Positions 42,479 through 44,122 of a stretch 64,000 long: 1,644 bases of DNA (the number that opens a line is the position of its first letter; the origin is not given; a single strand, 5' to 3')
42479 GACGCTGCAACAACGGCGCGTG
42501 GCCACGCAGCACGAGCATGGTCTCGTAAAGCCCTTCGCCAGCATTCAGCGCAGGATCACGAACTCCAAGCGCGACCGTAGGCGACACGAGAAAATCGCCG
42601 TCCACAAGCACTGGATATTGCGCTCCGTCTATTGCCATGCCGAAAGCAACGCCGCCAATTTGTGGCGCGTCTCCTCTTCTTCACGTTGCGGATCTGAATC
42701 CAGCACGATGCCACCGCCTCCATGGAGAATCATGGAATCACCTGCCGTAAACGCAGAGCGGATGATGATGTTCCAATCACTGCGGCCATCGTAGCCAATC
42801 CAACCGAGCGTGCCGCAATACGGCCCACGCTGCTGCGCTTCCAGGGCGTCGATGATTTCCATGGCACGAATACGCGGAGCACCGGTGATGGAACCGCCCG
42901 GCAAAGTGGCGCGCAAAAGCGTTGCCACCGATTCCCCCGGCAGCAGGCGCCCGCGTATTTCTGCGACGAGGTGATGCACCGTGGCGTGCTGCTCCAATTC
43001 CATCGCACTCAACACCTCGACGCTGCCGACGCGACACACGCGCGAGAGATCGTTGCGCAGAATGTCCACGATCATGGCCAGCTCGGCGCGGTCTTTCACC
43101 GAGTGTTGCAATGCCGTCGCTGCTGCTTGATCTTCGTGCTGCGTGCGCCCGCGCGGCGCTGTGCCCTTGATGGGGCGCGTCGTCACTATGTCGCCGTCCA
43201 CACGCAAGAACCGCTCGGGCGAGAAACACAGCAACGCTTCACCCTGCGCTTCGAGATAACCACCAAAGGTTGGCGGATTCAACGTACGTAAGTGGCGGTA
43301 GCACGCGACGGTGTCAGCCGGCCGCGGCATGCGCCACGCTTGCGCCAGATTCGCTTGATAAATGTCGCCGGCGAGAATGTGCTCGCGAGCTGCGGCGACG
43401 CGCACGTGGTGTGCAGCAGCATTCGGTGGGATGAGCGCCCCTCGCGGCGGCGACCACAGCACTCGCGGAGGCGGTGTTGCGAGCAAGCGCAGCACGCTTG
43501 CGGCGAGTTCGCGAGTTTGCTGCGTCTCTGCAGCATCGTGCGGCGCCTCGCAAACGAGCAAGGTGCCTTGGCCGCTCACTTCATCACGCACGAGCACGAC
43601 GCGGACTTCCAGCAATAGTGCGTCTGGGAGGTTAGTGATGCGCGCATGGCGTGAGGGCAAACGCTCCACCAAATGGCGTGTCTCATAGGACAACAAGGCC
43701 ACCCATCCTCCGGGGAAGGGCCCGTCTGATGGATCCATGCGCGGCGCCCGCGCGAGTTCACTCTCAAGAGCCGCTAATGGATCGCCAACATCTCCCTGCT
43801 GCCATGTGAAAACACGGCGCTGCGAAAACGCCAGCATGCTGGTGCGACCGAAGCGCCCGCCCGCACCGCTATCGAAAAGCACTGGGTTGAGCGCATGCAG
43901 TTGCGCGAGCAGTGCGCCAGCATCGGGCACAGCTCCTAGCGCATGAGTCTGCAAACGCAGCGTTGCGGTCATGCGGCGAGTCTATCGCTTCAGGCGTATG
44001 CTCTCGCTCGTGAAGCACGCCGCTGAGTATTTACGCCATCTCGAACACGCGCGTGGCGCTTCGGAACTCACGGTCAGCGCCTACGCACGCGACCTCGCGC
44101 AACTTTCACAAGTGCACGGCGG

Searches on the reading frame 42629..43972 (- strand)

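Call 82: search_protein_families(library=pfam, proteins=[window:42629-43972:-], max_evalue=0.00001)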
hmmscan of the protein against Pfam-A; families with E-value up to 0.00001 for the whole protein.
window:42629-43972:- (447 aa): 2 families
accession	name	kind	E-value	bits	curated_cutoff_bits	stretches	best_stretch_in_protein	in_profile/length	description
PF00425.24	Chorismate_bind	-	3.9e-85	285.9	27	1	187-438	4-257/257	chorismate binding enzyme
PF04715.19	Anth_synt_I_N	-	3.5e-10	40.7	23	1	21-135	8-137/140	Anthranilate synthase component I, N terminal region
